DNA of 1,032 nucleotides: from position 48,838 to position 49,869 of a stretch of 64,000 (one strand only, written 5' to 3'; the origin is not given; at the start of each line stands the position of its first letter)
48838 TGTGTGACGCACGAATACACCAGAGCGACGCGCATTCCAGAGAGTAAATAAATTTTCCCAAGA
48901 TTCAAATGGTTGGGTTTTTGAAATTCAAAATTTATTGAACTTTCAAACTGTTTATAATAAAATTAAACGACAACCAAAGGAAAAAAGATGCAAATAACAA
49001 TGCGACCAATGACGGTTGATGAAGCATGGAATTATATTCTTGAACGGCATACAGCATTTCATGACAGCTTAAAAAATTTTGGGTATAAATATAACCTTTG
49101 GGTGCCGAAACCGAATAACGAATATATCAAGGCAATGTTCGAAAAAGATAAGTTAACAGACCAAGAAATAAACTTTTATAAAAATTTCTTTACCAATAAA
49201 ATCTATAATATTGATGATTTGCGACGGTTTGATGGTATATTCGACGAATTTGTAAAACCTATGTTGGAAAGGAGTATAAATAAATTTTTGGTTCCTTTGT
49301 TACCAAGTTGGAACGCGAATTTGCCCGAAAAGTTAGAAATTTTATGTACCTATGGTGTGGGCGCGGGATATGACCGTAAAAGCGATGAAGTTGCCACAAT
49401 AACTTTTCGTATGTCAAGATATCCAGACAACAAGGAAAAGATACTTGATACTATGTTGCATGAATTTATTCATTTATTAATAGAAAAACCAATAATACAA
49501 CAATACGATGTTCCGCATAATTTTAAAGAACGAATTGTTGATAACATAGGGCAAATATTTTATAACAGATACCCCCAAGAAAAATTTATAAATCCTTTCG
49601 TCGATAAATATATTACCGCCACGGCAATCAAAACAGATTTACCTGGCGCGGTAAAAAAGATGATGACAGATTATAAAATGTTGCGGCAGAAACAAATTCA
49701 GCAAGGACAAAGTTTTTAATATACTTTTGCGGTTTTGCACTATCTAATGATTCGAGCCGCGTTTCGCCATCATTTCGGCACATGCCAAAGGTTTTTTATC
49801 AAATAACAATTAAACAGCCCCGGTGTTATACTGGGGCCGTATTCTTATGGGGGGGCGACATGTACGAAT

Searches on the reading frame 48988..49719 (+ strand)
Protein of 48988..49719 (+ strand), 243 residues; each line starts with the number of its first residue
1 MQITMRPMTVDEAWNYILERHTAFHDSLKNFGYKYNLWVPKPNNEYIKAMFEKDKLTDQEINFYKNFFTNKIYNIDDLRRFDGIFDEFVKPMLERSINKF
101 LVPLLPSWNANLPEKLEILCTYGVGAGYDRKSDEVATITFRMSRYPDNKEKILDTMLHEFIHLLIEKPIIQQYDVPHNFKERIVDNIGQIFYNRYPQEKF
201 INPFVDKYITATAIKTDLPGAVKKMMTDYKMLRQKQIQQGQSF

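Call 4: search_protein_families(library=pfam, proteins=[window:48988-49719:+], max_evalue=1)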
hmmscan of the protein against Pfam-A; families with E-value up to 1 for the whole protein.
window:48988-49719:+ (243 aa): 1 family
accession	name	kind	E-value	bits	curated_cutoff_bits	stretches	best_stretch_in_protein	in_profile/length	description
PF10263.15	SprT-like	-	0.22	11.8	25.6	1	138-165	46-74/108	SprT-like family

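Call 5: search_protein_families(library=padloc, proteins=[window:48988-49719:+], max_evalue=1)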
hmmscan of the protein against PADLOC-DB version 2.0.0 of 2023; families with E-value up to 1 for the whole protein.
window:48988-49719:+ (243 aa): 0 families

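Call 6: search_protein_families(library=phrogs, proteins=[window:48988-49719:+], max_evalue=1)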
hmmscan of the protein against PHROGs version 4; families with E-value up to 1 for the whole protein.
window:48988-49719:+ (243 aa): 2 families
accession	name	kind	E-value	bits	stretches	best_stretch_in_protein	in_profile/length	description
phrog_5509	-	connector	0.026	15.4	1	131-185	8-62/140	neck protein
phrog_6361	-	unknown function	0.19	12.4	1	147-165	78-96/203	-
